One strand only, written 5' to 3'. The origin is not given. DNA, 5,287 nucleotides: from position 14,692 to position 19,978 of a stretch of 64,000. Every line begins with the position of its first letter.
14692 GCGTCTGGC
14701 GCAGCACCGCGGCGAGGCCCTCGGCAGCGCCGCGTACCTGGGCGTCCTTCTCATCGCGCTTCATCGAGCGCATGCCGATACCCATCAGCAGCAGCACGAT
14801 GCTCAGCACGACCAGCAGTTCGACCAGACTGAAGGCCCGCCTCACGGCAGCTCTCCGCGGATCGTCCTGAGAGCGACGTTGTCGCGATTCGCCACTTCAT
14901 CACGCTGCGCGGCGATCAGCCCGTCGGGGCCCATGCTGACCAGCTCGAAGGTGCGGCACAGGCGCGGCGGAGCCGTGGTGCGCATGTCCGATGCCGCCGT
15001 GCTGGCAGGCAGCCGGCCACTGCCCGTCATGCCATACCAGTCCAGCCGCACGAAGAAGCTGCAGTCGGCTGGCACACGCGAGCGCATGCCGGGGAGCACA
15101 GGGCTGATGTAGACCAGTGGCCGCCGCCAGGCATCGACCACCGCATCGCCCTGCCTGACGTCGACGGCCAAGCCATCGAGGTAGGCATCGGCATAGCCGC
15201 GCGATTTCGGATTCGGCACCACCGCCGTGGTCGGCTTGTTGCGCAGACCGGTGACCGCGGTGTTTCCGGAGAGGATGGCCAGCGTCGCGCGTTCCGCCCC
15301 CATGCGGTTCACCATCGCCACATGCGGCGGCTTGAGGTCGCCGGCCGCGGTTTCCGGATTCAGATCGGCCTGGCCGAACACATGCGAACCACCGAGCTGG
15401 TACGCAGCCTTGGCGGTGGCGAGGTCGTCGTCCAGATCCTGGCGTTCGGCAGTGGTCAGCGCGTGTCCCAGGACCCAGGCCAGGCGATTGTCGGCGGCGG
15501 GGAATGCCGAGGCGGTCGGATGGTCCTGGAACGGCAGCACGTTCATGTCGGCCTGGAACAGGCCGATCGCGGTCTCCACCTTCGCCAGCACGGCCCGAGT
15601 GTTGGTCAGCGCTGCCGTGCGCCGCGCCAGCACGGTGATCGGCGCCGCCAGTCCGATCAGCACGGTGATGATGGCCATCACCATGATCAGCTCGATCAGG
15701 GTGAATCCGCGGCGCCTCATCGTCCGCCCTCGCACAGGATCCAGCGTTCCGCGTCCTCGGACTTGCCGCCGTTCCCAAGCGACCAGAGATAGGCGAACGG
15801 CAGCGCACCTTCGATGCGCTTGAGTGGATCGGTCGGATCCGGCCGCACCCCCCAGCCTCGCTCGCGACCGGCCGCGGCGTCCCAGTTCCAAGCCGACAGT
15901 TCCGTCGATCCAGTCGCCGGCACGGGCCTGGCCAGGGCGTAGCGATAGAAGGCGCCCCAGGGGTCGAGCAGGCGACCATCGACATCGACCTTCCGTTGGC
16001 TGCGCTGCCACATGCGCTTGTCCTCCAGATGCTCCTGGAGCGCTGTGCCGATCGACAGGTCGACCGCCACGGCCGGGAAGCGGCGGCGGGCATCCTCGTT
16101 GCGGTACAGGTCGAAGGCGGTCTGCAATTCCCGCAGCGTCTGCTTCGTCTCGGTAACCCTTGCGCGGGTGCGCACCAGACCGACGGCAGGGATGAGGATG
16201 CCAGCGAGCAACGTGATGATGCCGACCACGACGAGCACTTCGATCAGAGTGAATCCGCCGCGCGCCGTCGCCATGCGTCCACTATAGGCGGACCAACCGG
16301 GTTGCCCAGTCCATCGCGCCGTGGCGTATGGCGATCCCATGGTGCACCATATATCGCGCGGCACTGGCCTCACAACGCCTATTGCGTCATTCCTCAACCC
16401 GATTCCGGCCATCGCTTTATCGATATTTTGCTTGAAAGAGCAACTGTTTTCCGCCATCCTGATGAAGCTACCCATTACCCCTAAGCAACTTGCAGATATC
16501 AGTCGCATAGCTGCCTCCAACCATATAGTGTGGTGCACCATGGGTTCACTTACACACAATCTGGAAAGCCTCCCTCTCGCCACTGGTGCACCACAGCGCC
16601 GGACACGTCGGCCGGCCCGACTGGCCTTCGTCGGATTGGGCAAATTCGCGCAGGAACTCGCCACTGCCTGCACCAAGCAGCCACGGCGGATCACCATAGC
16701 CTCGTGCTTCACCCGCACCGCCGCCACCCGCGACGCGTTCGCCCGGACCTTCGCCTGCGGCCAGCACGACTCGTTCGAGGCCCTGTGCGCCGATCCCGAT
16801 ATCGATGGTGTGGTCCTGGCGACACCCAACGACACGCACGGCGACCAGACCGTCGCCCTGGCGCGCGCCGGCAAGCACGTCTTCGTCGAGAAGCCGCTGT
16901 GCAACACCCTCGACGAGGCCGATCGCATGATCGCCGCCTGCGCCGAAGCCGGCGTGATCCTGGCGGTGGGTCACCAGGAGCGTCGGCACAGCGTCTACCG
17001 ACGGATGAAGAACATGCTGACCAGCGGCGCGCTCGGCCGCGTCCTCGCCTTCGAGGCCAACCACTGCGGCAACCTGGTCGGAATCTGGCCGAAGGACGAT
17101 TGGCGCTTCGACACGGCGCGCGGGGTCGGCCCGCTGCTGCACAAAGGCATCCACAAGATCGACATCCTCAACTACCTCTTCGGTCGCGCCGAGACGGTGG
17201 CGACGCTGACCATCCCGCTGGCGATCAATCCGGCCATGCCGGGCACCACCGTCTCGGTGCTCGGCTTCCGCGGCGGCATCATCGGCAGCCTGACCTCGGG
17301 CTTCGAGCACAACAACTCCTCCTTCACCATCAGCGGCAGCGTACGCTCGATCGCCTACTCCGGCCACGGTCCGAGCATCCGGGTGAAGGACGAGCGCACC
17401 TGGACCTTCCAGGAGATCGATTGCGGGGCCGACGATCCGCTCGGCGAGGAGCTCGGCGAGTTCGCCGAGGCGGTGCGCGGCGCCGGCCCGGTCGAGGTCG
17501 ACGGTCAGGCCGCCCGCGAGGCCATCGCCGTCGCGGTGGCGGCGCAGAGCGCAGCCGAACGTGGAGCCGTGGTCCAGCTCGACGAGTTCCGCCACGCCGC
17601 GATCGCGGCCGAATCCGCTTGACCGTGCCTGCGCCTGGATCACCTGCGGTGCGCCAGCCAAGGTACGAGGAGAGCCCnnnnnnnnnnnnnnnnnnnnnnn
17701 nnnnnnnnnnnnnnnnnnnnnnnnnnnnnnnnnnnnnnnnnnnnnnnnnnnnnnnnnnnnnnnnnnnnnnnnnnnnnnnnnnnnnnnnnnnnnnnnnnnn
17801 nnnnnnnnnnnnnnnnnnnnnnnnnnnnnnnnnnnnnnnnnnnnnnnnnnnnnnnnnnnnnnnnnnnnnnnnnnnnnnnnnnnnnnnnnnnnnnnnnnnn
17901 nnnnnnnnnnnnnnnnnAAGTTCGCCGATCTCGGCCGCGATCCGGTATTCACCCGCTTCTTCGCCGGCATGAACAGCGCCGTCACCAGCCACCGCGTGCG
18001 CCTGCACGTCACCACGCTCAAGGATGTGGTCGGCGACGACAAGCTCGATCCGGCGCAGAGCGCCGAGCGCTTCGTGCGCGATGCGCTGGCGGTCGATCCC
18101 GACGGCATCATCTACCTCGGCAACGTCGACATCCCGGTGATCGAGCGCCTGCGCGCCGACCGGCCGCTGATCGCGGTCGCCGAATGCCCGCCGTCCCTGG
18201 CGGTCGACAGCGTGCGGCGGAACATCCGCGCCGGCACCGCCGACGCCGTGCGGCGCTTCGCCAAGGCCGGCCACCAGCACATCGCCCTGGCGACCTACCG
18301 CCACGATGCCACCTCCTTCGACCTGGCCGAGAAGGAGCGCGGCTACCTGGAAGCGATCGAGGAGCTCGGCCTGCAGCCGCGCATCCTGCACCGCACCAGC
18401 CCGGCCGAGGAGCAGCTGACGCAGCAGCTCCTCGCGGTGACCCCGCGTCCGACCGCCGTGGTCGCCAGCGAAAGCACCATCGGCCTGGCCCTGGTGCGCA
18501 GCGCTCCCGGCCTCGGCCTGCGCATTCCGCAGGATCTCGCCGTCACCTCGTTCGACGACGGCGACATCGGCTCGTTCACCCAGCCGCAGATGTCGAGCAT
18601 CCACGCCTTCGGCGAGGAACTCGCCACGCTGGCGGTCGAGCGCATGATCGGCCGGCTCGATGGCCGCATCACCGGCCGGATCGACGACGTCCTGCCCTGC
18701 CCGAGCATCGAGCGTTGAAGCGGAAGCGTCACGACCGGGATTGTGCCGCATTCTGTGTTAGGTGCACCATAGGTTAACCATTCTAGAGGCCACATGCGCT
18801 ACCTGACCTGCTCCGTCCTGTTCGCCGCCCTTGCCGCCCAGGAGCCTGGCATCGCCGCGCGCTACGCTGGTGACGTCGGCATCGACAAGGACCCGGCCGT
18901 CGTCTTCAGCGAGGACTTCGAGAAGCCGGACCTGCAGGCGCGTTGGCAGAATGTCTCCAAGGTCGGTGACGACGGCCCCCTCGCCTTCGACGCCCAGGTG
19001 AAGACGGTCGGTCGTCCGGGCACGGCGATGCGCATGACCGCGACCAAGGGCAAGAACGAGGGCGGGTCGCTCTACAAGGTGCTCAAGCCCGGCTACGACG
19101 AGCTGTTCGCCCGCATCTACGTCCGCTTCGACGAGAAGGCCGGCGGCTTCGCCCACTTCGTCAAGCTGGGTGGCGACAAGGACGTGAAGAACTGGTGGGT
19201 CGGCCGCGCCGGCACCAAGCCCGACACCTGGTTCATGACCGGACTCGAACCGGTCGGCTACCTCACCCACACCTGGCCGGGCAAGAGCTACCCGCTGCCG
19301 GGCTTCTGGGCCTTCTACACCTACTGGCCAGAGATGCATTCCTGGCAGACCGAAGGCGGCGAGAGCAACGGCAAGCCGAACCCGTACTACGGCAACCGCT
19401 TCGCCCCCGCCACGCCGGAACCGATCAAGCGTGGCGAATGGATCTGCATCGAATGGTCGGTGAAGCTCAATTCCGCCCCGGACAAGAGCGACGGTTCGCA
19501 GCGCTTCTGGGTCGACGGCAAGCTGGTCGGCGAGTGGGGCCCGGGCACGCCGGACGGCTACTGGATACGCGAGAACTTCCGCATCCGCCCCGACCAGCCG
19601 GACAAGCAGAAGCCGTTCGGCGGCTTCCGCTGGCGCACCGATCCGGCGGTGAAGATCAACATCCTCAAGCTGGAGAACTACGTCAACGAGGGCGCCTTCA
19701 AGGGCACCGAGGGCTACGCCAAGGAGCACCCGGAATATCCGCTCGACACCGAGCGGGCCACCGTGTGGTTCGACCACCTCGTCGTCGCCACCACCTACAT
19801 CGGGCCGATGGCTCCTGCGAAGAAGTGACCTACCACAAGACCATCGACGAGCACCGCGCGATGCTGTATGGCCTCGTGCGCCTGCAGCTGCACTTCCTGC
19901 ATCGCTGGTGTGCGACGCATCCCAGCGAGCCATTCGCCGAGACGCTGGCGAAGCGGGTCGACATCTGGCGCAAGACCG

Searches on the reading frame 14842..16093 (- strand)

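Call 12: search_protein_families(library=pfam, proteins=[window:14900-16093:-], max_evalue=0.01)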
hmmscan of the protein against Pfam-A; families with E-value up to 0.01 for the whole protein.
window:14900-16093:- (397 aa): 0 families

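Call 73: search_protein_families(library=pfam, proteins=[window:14842-16011:-], max_evalue=0.01)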
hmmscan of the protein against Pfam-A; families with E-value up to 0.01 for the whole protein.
window:14842-16011:- (389 aa): 1 family
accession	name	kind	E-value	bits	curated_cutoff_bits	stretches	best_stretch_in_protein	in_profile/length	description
PF07963.17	N_methyl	-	2.4e-07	30.5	21.2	1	98-122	2-26/27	Prokaryotic N-terminal methylation motif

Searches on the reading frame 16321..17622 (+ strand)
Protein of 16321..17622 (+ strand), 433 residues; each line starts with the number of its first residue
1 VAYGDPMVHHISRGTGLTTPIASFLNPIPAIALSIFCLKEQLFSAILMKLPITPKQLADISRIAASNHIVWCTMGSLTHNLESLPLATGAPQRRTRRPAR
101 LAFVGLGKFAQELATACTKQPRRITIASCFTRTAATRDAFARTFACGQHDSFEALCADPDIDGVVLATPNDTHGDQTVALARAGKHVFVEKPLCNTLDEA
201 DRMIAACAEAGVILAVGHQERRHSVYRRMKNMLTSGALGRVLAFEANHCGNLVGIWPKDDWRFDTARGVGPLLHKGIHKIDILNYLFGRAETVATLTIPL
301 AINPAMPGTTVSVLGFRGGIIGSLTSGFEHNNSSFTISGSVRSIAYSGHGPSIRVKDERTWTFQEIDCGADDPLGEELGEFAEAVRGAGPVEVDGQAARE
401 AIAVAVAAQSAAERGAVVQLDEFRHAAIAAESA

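Call 12: search_protein_families(library=pfam, proteins=[window:16321-17622:+], max_evalue=0.01)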
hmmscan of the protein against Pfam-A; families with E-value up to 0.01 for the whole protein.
window:16321-17622:+ (433 aa): 4 families
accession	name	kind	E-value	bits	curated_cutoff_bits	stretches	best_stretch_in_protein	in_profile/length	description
PF01408.29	GFO_IDH_MocA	-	6.9e-27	95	24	1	100-218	2-120/120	Oxidoreductase family, NAD-binding Rossmann fold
PF02894.22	GFO_IDH_MocA_C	-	4e-18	66.5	22.9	1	230-420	1-218/218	Oxidoreductase family, C-terminal alpha/beta domain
PF22725.1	GFO_IDH_MocA_C3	-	3.2e-16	59.9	27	1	226-340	1-119/124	GFO/IDH/MocA C-terminal domain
PF03807.23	F420_oxidored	-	0.0076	17.3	21.6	0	100-172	1-71/94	NADP oxidoreductase coenzyme F420-dependent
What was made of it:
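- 16540..17622 (+): d5: Gfo/Idh/MocA sugar oxidoreductase. Start approximate. Pfam GFO_IDH_MocA 6.9e-27 (call 12).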

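Call 72: search_protein_families(library=ncbifam, proteins=[window:16321-17622:+], max_evalue=0.00001)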
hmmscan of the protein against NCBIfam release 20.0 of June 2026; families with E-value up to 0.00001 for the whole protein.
window:16321-17622:+ (433 aa): 9 families
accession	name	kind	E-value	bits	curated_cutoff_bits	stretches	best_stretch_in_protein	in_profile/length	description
TIGR04380.1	myo_inos_iolG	equivalog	2.7e-26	92.2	355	1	100-289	3-187/330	inositol 2-dehydrogenase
NF040723.1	UDP-GlcNAcDh_Arch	equivalog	2.8e-25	89.5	450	1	103-411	5-300/302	UDP-N-acetylglucosamine 3-dehydrogenase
NF041392.1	XylDh_Gfo6_Halo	equivalog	6.1e-25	87.7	350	1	93-420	11-350/350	D-xylose 1-dehydrogenase Gfo6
NF052479.1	LevoglcsnDh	equivalog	3.8e-24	85.1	650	1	121-298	36-213/386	levoglucosan dehydrogenase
NF008607.0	PRK11579.1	subfamily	2.1e-21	76.3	330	1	153-294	57-196/346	oxidoreductase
NF007574.0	PRK10206.1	equivalog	3.5e-14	52.6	352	1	102-316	6-215/345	oxidoreductase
NF052679.1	InsChiInosDhIolG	equivalog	1.4e-13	50.6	540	1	152-288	58-186/343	bifunctional inositol 2-dehydrogenase/D-chiro-inositol 1-dehydrogenase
NF058561.1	BT_2158_fam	equivalog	3.1e-10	39.2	750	1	159-247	95-183/487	glycoside 3-dehydrogenase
NF058563.1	BT_2159_fam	equivalog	2.8e-08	33.1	650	1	101-285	3-181/350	disaccharide 3-dehydrogenase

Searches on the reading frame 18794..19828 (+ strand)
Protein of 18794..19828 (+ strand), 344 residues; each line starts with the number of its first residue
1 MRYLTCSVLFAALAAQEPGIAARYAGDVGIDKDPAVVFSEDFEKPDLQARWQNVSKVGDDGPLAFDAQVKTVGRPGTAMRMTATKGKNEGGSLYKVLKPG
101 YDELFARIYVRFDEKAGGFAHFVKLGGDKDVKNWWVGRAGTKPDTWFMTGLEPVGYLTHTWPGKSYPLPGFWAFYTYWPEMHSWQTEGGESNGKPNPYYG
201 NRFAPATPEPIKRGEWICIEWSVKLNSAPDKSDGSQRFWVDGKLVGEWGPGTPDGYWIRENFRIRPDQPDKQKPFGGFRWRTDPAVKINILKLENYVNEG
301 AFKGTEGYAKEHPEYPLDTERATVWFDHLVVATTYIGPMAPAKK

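Call 12: search_protein_families(library=pfam, proteins=[window:18794-19828:+], max_evalue=0.01)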
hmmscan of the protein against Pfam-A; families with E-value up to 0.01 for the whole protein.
window:18794-19828:+ (344 aa): 0 families

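Call 26: search_protein_families(library=ncbifam, proteins=[window:18794-19828:+], max_evalue=0.01)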
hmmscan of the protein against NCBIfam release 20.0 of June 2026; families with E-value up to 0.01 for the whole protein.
window:18794-19828:+ (344 aa): 0 families

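Call 49: search_protein_families(library=pfam, proteins=[window:18794-19828:+], max_evalue=5)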
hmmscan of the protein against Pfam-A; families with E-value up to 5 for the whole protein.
window:18794-19828:+ (344 aa): 0 families
